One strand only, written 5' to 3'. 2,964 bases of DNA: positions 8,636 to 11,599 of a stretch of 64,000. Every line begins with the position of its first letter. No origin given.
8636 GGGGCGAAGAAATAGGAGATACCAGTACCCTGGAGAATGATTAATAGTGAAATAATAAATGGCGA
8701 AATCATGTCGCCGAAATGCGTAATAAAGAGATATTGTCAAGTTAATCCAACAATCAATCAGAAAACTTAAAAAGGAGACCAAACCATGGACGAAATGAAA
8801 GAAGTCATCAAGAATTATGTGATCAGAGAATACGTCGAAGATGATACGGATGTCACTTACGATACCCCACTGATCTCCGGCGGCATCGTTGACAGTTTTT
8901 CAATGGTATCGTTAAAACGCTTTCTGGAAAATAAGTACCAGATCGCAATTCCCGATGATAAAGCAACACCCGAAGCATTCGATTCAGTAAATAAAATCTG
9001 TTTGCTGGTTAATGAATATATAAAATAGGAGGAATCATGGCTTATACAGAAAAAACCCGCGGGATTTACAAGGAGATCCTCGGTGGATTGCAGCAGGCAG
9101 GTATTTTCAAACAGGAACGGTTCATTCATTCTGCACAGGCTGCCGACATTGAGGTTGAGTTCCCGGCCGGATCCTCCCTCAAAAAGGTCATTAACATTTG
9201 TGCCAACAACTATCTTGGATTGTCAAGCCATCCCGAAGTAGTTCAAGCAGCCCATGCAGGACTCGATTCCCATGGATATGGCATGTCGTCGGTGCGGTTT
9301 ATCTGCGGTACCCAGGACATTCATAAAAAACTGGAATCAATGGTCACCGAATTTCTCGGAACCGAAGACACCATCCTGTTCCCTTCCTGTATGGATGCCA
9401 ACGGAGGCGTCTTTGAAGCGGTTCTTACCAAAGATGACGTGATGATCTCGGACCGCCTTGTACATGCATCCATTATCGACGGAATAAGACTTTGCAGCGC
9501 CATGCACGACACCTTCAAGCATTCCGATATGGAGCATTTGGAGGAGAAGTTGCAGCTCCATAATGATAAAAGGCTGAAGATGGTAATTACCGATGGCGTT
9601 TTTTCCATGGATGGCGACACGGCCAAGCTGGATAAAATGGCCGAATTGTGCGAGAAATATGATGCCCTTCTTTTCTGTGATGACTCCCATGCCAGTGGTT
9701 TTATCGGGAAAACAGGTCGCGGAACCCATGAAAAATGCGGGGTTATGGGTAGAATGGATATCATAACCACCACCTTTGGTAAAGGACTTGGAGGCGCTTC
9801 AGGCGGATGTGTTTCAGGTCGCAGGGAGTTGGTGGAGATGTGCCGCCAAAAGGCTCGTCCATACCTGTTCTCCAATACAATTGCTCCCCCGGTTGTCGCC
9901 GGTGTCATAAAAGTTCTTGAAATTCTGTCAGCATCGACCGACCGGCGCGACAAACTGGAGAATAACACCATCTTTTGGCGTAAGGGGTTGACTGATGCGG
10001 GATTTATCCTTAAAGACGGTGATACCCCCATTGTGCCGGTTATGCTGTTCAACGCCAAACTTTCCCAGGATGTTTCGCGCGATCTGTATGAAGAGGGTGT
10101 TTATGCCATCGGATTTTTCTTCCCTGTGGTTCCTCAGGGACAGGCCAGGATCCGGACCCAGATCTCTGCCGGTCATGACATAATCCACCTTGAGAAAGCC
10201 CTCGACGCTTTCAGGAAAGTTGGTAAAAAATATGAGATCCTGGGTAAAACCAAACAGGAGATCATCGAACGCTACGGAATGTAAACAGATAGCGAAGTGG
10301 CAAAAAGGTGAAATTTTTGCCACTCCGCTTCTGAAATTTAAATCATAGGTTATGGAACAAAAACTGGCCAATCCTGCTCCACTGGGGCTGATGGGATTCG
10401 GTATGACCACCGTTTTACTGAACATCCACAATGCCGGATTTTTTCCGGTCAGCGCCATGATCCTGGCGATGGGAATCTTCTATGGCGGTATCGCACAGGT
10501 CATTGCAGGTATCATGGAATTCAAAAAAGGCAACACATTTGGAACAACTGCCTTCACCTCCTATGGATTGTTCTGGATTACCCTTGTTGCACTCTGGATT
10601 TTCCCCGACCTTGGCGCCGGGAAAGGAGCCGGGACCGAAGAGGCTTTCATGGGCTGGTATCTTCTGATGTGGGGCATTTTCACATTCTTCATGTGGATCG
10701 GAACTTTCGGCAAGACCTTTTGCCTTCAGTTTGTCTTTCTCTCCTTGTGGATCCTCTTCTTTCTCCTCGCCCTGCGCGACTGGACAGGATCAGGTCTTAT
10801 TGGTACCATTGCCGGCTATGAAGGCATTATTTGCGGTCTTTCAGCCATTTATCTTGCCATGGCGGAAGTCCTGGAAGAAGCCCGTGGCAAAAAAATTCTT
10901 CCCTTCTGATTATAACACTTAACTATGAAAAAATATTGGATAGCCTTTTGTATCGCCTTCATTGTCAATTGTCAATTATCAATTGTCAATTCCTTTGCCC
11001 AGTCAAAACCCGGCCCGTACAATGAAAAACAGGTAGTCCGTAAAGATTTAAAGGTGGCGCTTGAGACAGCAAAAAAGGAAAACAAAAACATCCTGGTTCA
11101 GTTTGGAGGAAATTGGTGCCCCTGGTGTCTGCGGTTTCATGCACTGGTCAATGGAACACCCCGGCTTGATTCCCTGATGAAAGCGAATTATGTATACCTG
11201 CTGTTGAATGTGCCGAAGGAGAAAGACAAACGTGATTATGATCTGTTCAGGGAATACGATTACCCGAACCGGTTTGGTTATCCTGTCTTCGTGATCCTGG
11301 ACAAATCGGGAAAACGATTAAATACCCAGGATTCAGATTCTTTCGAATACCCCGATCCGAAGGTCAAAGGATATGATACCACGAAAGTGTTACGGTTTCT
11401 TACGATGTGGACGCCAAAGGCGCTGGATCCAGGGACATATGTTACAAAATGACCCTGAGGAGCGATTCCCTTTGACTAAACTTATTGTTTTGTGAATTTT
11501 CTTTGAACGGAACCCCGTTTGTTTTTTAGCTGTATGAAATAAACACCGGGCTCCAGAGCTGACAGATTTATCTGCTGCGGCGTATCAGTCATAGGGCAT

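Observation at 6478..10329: acpS / AcsA-like ligase / DltC-like carrier protein / second Kbl-like alpha-oxoamine synthase: a carrier-protein-dependent aminoketone pathway with unknown product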

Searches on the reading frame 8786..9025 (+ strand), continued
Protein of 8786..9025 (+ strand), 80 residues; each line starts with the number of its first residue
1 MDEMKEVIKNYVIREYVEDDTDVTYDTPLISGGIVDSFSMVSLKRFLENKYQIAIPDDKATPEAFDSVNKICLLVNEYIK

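Call 51: predict_structure(alignment_id=A1)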
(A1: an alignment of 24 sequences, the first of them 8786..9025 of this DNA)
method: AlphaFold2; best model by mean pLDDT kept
length: 80 residues; sequences in the alignment: 24
mean_pLDDT: 79.9   pTM: 0.62
mean pLDDT of the five models: 79.9, 78.0, 75.9, 73.9, 73.0
residues with pLDDT >= 90: 0; 70-90: 68; 50-70: 12; < 50: 0
segments of 3 or more residues with pLDDT < 50: none
pLDDT, mean of each block of 10 residues (from residue 1): 79 75 78 72 85 84 85 81
secondary structure, 60 per line:
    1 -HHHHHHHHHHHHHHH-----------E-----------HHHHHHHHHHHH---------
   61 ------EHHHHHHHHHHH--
elements in order: H2-16 H40-51 H68-78

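Call 55: fold_search(model_id=the predicted structure, library=pdb)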
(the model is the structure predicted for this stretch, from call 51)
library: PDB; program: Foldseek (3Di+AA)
matches with E <= 10: 211; with E <= 0.001: 2
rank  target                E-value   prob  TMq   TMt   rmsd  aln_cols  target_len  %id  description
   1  5gxv                  9.5e-04  1.00  0.81  0.16   2.2        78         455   27  Crystal structure of PigG (released 2017-07-19)
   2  7thn_E                9.5e-04  1.00  0.79  0.80   2.2        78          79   22  Crystal structure of PigI trapped with PigG using a proline adenosine vinylsulfonamide inhibitor (released 2022-11-30)
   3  2n5h_MODEL_1_A        1.3e-03  1.00  0.80  0.72   2.4        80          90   25  PltL-holo (released 2015-09-16)
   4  6cxt_A                1.8e-03  1.00  0.67  0.74   2.7        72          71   32  Crystal structure of FAD-dependent dehydrogenase (released 2019-01-16)
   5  7thq_C                2.8e-03  1.00  0.79  0.81   2.0        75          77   23  Crystal structure of PltF trapped with PigG using a proline adenosine vinylsulfonamide inhibitor (released 2022-11-30)
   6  6o6e_E                3.0e-03  1.00  0.77  0.81   2.4        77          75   26  Crystal structure of PltF trapped with PltL using a proline adenosine vinylsulfonamide inhibitor (released 2020-04-08)
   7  7r49_E                3.0e-03  1.00  0.76  0.75   2.4        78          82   24  Crystal structure of the L. plantarum acyl carrier protein synthase (AcpS)in complex with D-alanyl carrier protein (Dl (released 2022-08-03)
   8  6lvu_A                3.7e-03  1.00  0.77  0.79   2.3        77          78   21  Crystal structure of apo acyl carrier protein from Thermotoga maritima (released 2020-04-22)
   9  7yn3_C                5.4e-03  1.00  0.80  0.83   1.8        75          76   19  Crystal structure of CcbD complex with CcbZ carrier protein domain (released 2023-08-02)
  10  6bug_A                5.4e-03  1.00  0.73  0.73   2.9        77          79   26  Crystal structure of a membrane protein, crystal form I (released 2018-10-10)
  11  4bpg_A                6.5e-03  1.00  0.74  0.74   2.8        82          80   28  Crystal structure of Bacillus subtilis DltC (released 2014-06-11)
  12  4bpg_B                6.5e-03  1.00  0.63  0.63   4.5        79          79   23  Crystal structure of Bacillus subtilis DltC (released 2014-06-11)
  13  5gxt                  6.9e-03  1.00  0.81  0.16   2.2        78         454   26  Crystal structure of PigG (released 2017-07-19)
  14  9dks_C                7.4e-03  1.00  0.83  0.85   1.8        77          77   18  Crystal structure of CcbD C19S mutant complexed with single PCP domain of CcbZ (released 2025-09-17)
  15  4h2x_C                7.4e-03  1.00  0.70  0.72   2.7        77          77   22  Crystal structure of engineered Bradyrhizobium japonicum glycine:[carrier protein] ligase complexed with carrier prote (released 2013-03-06)
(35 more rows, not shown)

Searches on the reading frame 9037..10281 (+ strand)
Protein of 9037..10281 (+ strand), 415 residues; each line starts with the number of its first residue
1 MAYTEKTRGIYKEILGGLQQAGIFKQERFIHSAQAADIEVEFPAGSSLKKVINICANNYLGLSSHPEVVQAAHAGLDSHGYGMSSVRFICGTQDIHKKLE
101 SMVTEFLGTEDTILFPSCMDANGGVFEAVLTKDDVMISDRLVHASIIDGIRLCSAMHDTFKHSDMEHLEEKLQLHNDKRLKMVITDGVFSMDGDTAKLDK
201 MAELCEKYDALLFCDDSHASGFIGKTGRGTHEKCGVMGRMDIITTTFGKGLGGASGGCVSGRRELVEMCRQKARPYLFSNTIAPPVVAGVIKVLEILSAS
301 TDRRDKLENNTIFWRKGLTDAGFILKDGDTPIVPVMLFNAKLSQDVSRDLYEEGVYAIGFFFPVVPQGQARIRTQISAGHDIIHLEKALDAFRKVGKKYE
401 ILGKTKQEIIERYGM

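Call 3: search_protein_families(library=pfam, proteins=[window:9037-10281:+])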
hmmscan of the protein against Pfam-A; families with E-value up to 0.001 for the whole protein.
window:9037-10281:+ (415 aa): 3 families
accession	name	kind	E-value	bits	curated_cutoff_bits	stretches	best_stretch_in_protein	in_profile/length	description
PF00155.27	Aminotran_1_2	-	1.5e-54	186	19.7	1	49-392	1-361/361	Aminotransferase class I and II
PF00464.25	SHMT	-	4.1e-05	22.8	27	1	161-281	154-265/399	Serine hydroxymethyltransferase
PF00202.27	Aminotran_3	-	0.00015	21.1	30.5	0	195-295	210-307/403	Aminotransferase class-III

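Call 4: search_protein_families(library=ncbifam, proteins=[window:9037-10281:+])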
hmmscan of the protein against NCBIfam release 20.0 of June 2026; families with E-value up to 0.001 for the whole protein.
window:9037-10281:+ (415 aa): 15 families
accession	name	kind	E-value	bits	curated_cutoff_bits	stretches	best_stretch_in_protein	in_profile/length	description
TIGR01822.1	2am3keto_CoA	equivalog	4.7e-169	562.4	493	1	10-401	4-392/393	glycine C-acetyltransferase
NF005394.0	PRK06939.1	equivalog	6.5e-168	558.6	460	1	11-401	9-396/397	glycine C-acetyltransferase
TIGR01825.1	gly_Cac_T_rel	subfamily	1.5e-119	399.1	535.4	1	13-402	3-385/385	BioF/Kbl family PLP-dependent acyltransferase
TIGR00858.1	bioF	equivalog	1.7e-103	346.2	426.45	1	44-392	20-364/365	8-amino-7-oxononanoate synthase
NF047600.1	SerpalmtaseCFB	equivalog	1.4e-89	300.5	640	1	18-401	18-394/395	serine palmitoyltransferase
NF047599.1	SerpalmtaseBetaP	equivalog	5.3e-79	265.7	500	1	49-398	43-392/394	serine palmitoyltransferase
TIGR01821.1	5aminolev_synth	equivalog_domain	3.1e-75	253.5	338.55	1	47-399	43-397/402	5-aminolevulinate synthase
NF047603.1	SerpalmtaseAlphaP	equivalog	2.2e-65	220.9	670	1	49-399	45-396/399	serine palmitoyltransferase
NF005526.0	PRK07179.1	equivalog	2.3e-52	177.9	428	1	51-401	56-401/407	alpha-hydroxyketone-type quorum-sensing autoinducer synthase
NF005697.0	PRK07505.1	subfamily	2.8e-45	154.7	342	1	47-396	46-399/405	hypothetical protein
NF004608.1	PRK05937.1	equivalog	2.7e-30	105.4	399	1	51-299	4-259/366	8-amino-7-oxononanoate synthase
NF000586.1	PRK00011.1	subfamily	1.7e-08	33.7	335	1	117-325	86-297/404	serine hydroxymethyltransferase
TIGR03576.1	pyridox_MJ0158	hypoth_equivalog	4.7e-08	32.6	304.45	1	137-311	102-263/346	TIGR03576 family pyridoxal phosphate-dependent enzyme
NF004609.0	PRK05939.1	equivalog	0.00013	21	555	0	97-225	64-191/412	cystathionine gamma-synthase family protein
TIGR03588.1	PseC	equivalog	0.00022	20.3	423.5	1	164-224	107-162/380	UDP-4-amino-4,6-dideoxy-N-acetyl-beta-L-altrosamine transaminase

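Call 14: search_solved_structures(query=window:9037-10281:+, max_evalue=1e-20, show_alignments=1)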
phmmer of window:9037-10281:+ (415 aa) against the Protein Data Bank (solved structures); distinct sequences matched with E-value up to 1e-20: 53.
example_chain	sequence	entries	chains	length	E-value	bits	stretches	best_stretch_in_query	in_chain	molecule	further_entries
7bxp_A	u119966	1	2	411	3.3e-137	460.8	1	15-399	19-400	2-amino-3-ketobutyrate coenzyme A ligase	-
7bxq_A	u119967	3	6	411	2.2e-136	458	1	15-399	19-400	2-amino-3-ketobutyrate coenzyme A ligase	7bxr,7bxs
1fc4_A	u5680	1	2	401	2.8e-134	451.1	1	19-401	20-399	2-AMINO-3-KETOBUTYRATE CONENZYME A LIGASE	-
7v58_A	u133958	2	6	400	3.3e-132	444.3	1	18-402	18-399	2-amino-3-ketobutyrate coenzyme A ligase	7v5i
3tqx_A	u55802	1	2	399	6.8e-129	433.4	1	11-399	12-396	2-amino-3-ketobutyrate coenzyme A ligase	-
7poa_A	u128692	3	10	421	3.4e-89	302.7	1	41-401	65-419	8-amino-7-oxononanoate synthase/2-amino-3-ketobutyrate coenzyme A ligase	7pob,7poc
8s1y_A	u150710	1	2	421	1.2e-88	300.8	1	41-401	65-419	8-amino-7-oxononanoate synthase/2-amino-3-ketobutyrate coenzyme A ligase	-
3a2b_A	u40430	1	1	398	7.7e-63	215.9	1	15-401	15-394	Serine palmitoyltransferase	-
8guh_A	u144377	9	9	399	7.7e-63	215.9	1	16-401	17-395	Serine palmitoyltransferase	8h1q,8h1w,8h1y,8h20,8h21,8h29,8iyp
5qqq_B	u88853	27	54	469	4e-55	190.5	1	42-384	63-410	5-aminolevulinate synthase, erythroid-specific, mitochondrial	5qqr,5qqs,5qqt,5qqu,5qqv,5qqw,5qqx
2x8u_A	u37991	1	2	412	7e-54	186.4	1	49-404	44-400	SERINE PALMITOYLTRANSFERASE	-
1dj9_A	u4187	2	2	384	1.2e-52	182.4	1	50-392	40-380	8-AMINO-7-OXONONANOATE SYNTHASE | 8-AMINO-7-OXONANOATE SYNTHASE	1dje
8eim_A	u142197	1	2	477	1.3e-52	182.2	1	18-238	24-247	5-aminolevulinate synthase, mitochondrial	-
5txr_B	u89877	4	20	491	1.4e-52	182.1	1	18-381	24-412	5-aminolevulinate synthase, mitochondrial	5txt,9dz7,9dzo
8dle_A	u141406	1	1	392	2.6e-52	181.2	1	50-394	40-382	8-amino-7-oxononanoate synthase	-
7u7h_A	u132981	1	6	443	3.7e-52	180.7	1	49-400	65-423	7-keto-8-aminopelargonate synthetase-like enzyme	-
28eh_A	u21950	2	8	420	1.9e-48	168.5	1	49-400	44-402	Cysteate-C-fatty acyltransferase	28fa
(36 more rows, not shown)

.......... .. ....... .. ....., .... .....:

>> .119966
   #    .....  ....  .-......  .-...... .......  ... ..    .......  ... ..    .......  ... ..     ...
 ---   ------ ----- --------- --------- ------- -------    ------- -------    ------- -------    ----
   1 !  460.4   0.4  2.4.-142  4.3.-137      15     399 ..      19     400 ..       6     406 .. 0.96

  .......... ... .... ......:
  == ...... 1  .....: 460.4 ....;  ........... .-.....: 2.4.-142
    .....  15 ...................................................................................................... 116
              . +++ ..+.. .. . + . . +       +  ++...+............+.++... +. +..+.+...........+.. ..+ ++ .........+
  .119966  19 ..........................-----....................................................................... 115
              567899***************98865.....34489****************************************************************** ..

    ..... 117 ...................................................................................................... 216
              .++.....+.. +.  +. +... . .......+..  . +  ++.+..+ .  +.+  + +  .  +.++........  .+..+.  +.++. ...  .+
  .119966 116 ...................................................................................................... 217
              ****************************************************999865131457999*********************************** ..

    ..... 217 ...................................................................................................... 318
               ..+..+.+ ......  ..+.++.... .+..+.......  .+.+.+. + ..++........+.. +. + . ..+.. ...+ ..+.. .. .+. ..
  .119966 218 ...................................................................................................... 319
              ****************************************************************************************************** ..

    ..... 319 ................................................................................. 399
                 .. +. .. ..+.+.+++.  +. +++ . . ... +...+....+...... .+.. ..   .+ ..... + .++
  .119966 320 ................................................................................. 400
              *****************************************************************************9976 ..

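Call 25: find_homologous_proteins(query=window:9037-10281:+)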
Query window:9037-10281:+ (415 aa): 8000 proteins with E <= 0.001 among 8000 candidates; the best 120 are listed.
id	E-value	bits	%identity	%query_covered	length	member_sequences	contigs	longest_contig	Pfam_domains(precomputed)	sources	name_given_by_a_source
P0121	1.9e-276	934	99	100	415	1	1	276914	PF00155.28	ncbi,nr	ncbi:MAG: glycine C-acetyltransferase [Alphaproteobacteria bacterium]|nr:glycine C-acetyltransferase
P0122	6.6e-273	923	97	100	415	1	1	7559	PF00155.28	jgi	-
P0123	1.1e-257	872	92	100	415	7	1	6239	PF00464.26,PF00155.28,PF00202.28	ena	-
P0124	9.6e-257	869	91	100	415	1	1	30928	PF00464.26,PF00155.28,PF00202.28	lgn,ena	-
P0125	5.4e-255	864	90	100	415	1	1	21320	PF00464.26,PF00155.28,PF00202.28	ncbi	-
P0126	6.6e-255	863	90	100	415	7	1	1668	PF00155.28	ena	-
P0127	8.5e-255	863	91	100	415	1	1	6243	PF00155.28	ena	-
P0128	9.9e-255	863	91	100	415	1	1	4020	PF00155.28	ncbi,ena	-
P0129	1.0e-254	863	91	100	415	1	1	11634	PF00464.26,PF00155.28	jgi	-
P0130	1.5e-254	862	90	100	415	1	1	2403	PF00155.28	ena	-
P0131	2.2e-254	862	90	100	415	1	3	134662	PF00464.26,PF00155.28,PF00202.28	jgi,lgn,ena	-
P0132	2.6e-254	861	91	100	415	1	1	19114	PF00155.28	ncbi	-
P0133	3.4e-254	861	91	100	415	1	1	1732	PF00464.26,PF00155.28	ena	-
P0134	3.8e-254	861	90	100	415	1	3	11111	PF00155.28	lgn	-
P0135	5.1e-254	860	90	100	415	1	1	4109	PF00155.28,PF00202.28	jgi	jgi:glycine C-acetyltransferase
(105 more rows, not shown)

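Call 45: find_related_loci(query=window:9037-10281:+, collection=metagenome_contigs, flank=4500)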
Query window:9037-10281:+ (415 aa) in metagenome_contigs; peptide patterns used: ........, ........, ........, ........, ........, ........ (x = any residue, [..] = any of these).
600 stretches matched a pattern (row limit reached: there are more); 503 encode a relative of the query (tblastn E <= 1e-3); the best 80 are kept; 80 distinct loci.
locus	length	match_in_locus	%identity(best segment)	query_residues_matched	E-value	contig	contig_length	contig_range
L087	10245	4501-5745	98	1-415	0e+0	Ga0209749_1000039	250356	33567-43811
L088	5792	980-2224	92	1-415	0e+0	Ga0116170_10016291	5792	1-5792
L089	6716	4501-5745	91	1-415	0e+0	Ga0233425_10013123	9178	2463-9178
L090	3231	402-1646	91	1-415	0e+0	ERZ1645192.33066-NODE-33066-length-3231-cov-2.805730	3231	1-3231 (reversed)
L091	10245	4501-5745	89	1-415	0e+0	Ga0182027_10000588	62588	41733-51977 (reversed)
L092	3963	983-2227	90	1-415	0e+0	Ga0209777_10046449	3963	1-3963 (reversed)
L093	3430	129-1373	90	1-415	0e+0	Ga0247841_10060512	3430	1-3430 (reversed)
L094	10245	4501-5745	90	1-415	0e+0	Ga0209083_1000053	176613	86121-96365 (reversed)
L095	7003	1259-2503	89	1-415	0e+0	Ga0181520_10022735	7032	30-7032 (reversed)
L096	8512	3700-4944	90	1-415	0e+0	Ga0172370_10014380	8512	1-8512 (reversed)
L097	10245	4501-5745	91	1-415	0e+0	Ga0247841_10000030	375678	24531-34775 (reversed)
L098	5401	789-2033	89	1-415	0e+0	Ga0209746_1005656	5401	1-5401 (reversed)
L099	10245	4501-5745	89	1-415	0e+0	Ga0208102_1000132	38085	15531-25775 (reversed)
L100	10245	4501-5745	90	1-415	0e+0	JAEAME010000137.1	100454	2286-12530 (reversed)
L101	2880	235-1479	90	1-415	0e+0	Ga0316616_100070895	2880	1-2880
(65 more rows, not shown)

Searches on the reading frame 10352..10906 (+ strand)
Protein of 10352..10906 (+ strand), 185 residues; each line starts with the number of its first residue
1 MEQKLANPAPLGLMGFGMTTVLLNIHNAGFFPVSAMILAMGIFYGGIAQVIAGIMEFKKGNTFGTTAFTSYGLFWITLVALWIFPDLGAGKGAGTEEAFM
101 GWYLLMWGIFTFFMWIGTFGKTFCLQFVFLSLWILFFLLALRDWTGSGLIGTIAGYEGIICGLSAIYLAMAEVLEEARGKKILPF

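Call 3: search_protein_families(library=pfam, proteins=[window:10352-10906:+])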
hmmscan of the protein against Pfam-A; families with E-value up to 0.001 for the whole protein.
window:10352-10906:+ (185 aa): 1 family
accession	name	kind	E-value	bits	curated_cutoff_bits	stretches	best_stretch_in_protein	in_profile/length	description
PF01184.24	Gpr1_Fun34_YaaH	-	1.6e-40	139.4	25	1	2-176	14-193/207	GPR1/FUN34/yaaH family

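Call 4: search_protein_families(library=ncbifam, proteins=[window:10352-10906:+])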
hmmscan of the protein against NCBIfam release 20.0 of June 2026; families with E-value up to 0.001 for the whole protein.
window:10352-10906:+ (185 aa): 2 families
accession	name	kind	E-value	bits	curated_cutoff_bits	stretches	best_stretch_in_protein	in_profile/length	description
NF038013.1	AceTr_1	equivalog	3.9e-82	274.6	50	1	7-184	1-176/176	acetate uptake transporter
NF007941.0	PRK10659.1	equivalog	5.9e-76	254.6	297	1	2-184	3-183/188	acetate uptake transporter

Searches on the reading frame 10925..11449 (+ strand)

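Call 3: search_protein_families(library=pfam, proteins=[window:10925-11449:+])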
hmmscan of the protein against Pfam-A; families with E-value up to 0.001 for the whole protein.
window:10925-11449:+ (175 aa): 3 families
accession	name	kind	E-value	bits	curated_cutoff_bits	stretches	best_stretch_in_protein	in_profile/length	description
PF13899.12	Thioredoxin_7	-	3.6e-11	43.5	27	1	40-126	4-82/83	Thioredoxin-like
PF13098.12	Thioredoxin_2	-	6.5e-07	30.1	27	1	49-130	1-86/104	Thioredoxin-like domain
PF03190.21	Thioredox_DsbH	-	0.00025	21.5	27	1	44-93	28-77/163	Protein of unknown function, DUF255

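Call 4: search_protein_families(library=ncbifam, proteins=[window:10925-11449:+])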
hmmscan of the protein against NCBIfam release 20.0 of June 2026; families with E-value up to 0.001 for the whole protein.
window:10925-11449:+ (175 aa): 5 families
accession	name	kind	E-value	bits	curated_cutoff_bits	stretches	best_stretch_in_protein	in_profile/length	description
NF043050.1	DisulfRedDsbH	equivalog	2.4e-10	40.7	190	1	5-133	9-143/166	disulfide reductase DsbH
NF045694.1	seleno_TsoB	exception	2.9e-06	25.6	805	1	44-134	465-552/572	rhodanese/DsbD fusion-like selenoprotein TsoB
NF001419.0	PRK00293.1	subfamily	3.1e-05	22.7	330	1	39-134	463-553/574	protein-disulfide reductase DsbD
NF010625.0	PRK14018.1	equivalog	0.00033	19.3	522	1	14-133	20-133/521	bifunctional peptide-methionine (S)-S-oxide reductase MsrA/peptide-methionine (R)-S-oxide reductase MsrB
NF041199.1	trx7_PDZ_seleno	equivalog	0.0007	18.6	300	0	39-96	4-62/390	Trx7/PDZ domain-containing (seleno)protein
